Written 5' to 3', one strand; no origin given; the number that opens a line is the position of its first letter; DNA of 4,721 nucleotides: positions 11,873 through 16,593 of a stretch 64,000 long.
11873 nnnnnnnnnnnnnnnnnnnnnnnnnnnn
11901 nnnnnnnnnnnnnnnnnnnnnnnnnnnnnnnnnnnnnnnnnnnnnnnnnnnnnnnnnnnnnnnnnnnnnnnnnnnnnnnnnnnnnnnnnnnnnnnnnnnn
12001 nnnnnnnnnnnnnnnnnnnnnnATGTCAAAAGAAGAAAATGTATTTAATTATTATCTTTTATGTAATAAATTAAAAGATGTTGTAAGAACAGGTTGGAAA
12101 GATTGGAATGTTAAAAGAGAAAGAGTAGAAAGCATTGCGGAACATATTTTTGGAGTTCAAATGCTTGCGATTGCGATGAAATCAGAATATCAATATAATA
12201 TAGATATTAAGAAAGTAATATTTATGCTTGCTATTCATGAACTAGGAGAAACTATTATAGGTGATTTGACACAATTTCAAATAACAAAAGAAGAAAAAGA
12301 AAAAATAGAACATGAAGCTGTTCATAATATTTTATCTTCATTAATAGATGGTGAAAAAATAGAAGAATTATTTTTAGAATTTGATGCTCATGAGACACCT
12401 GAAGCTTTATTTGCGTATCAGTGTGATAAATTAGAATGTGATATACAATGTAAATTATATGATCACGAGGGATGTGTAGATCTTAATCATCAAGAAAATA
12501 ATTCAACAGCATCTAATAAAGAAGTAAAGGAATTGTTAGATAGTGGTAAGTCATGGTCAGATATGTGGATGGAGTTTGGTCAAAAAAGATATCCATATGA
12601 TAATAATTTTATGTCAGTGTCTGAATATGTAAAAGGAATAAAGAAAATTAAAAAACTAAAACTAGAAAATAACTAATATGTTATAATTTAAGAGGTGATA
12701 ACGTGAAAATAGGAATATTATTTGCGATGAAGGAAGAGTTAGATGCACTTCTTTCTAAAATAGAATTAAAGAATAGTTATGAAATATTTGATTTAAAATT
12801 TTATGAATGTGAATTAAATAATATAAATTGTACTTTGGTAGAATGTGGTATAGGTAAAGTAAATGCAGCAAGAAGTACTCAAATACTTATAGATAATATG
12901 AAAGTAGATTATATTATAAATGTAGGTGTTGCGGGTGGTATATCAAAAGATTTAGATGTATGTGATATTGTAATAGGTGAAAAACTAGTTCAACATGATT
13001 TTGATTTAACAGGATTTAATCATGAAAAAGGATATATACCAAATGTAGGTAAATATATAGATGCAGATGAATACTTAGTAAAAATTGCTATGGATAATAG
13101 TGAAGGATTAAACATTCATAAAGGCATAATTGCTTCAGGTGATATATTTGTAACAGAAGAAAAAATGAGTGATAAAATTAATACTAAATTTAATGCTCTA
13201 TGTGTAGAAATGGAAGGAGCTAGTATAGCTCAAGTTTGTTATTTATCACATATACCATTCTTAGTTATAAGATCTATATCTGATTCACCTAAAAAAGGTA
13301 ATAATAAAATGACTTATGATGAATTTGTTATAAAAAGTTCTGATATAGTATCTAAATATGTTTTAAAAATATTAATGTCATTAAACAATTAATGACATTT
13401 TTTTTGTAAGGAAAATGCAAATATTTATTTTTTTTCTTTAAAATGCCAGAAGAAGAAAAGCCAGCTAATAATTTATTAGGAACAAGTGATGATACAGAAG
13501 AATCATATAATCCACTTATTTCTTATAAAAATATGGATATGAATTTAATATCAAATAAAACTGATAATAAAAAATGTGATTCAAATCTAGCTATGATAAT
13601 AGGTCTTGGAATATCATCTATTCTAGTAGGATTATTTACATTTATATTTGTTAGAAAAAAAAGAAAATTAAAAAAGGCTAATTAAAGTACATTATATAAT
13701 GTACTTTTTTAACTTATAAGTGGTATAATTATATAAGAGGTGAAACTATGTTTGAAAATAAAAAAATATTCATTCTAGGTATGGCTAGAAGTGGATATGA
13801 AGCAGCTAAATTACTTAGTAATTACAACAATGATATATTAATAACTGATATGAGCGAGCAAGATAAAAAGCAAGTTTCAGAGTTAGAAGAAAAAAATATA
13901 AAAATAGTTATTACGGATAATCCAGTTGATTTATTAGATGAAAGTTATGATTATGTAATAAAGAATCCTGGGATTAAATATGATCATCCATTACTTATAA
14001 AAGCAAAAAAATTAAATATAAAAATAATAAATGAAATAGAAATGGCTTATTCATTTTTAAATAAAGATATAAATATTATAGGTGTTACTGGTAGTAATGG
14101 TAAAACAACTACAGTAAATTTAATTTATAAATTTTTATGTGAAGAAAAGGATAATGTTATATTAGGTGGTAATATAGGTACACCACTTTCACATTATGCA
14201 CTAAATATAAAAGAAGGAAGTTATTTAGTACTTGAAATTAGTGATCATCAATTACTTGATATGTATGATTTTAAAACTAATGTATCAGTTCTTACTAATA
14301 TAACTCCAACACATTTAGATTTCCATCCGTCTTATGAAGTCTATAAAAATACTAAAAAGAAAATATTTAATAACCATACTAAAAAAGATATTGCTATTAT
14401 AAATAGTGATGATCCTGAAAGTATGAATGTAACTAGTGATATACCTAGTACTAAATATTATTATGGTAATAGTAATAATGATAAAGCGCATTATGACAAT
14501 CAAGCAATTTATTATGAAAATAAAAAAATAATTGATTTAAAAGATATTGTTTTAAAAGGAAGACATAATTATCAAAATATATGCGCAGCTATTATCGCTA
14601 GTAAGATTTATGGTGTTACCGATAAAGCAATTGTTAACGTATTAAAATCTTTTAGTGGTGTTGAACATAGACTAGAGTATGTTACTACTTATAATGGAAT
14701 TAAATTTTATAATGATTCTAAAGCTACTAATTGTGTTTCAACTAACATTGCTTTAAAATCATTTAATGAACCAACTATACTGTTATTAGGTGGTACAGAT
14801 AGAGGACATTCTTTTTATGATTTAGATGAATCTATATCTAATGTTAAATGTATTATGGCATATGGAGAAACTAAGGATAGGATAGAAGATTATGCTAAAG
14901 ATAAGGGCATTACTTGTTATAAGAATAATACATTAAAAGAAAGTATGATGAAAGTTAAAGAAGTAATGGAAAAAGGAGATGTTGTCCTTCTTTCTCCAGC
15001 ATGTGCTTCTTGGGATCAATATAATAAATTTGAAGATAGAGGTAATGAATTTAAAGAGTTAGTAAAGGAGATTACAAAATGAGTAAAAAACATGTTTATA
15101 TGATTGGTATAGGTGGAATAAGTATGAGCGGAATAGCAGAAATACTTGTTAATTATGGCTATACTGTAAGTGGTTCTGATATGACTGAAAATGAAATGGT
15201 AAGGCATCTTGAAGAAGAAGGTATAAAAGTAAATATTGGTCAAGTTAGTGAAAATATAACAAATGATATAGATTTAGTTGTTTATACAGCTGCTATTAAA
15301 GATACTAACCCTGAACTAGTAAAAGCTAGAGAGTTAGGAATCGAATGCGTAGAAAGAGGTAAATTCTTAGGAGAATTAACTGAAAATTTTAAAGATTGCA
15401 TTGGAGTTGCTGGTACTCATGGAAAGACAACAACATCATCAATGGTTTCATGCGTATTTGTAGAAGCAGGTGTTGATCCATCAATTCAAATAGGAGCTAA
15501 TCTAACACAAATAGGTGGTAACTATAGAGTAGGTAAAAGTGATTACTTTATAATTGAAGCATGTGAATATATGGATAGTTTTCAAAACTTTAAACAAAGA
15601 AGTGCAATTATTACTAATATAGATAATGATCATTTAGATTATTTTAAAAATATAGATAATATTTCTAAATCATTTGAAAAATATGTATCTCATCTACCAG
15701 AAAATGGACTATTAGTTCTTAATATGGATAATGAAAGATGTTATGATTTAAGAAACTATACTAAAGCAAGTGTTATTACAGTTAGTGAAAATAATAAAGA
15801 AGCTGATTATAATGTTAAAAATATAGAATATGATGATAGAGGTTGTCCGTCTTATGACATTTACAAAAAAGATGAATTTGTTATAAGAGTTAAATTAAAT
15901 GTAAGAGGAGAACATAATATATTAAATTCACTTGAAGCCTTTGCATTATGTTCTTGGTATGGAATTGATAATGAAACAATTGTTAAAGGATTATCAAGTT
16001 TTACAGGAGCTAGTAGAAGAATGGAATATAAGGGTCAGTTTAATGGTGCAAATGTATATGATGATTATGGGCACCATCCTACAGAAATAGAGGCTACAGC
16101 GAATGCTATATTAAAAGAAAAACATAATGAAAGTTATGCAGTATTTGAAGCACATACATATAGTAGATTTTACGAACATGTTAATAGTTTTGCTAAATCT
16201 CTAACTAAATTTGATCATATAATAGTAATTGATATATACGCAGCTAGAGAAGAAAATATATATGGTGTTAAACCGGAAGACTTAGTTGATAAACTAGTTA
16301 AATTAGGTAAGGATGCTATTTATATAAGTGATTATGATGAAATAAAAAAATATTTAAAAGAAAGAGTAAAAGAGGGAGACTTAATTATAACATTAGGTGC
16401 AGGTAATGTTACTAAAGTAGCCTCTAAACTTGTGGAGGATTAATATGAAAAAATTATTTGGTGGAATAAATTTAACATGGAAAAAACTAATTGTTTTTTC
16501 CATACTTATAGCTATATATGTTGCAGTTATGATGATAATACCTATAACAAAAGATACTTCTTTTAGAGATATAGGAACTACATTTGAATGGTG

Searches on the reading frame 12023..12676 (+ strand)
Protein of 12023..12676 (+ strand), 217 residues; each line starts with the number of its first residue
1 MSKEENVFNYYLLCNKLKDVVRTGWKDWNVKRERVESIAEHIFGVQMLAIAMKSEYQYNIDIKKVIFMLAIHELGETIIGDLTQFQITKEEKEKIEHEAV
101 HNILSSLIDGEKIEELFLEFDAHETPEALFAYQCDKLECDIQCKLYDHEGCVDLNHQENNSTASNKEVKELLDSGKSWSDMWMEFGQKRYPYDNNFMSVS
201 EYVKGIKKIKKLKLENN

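Call 56: search_protein_families(library=pfam, proteins=[window:12023-12676:+], max_evalue=0.00001)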
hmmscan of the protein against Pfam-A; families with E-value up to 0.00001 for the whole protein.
window:12023-12676:+ (217 aa): 2 families
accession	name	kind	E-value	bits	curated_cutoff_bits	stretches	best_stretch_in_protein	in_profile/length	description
PF13023.12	HD_3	-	8e-28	97.8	22.5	1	14-168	1-157/165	HD domain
PF12917.13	YfbR-like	-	1.7e-07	31.6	25.9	1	10-153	2-151/182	5'-deoxynucleotidase YfbR-like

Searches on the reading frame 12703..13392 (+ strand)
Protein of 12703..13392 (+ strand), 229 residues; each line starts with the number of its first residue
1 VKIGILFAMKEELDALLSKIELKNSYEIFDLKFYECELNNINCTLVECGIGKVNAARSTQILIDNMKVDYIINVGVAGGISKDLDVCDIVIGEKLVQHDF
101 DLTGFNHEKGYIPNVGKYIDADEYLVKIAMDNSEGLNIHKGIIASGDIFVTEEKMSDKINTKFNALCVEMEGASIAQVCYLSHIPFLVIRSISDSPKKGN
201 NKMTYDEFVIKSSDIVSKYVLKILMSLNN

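Call 57: search_protein_families(library=pfam, proteins=[window:12703-13392:+], max_evalue=0.00001)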
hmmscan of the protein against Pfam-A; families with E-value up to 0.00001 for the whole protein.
window:12703-13392:+ (229 aa): 1 family
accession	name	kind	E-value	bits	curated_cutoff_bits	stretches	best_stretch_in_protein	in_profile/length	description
PF01048.26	PNP_UDP_1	-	5.7e-47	160.5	25.1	1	2-224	1-228/233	Phosphorylase superfamily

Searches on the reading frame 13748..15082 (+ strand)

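Call 57: search_protein_families(library=pfam, proteins=[window:13748-15082:+], max_evalue=0.00001)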
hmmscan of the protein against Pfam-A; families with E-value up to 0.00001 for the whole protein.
window:13748-15082:+ (444 aa): 3 families
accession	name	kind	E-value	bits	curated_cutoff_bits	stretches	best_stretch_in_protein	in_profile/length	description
PF08245.18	Mur_ligase_M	-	4.7e-33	115.3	24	1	113-284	1-199/200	Mur ligase middle domain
PF02875.26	Mur_ligase_C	-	2.1e-08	35.5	28.4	1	307-419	1-127/127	Mur ligase, glutamate ligase domain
PF21799.2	MurD-like_N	-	1.5e-06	28.8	27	1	5-94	1-87/88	Mur ligase MurD-like, N-terminal domain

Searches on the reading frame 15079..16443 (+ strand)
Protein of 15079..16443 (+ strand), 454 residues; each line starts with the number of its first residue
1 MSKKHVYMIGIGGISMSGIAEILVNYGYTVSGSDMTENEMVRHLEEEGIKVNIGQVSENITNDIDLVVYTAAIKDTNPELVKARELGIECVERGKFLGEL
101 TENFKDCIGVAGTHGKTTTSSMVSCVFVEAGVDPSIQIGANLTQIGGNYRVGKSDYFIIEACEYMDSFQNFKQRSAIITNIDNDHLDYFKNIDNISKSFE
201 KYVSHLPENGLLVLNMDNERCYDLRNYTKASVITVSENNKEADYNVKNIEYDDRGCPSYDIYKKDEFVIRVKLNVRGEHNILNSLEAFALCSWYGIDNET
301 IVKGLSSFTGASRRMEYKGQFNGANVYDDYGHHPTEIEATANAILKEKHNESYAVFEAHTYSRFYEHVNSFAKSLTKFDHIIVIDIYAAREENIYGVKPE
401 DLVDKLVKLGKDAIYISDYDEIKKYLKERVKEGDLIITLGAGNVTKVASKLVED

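Call 57: search_protein_families(library=pfam, proteins=[window:15079-16443:+], max_evalue=0.00001)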
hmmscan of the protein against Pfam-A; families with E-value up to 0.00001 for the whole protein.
window:15079-16443:+ (454 aa): 3 families
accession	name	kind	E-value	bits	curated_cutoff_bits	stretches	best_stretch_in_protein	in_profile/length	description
PF08245.18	Mur_ligase_M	-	4.1e-30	105.7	24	1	110-290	1-199/200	Mur ligase middle domain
PF01225.30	Mur_ligase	-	3.7e-25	88.5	21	1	5-104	1-94/95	Mur ligase family, catalytic domain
PF02875.26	Mur_ligase_C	-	2e-18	67.9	28.4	1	313-442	1-127/127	Mur ligase, glutamate ligase domain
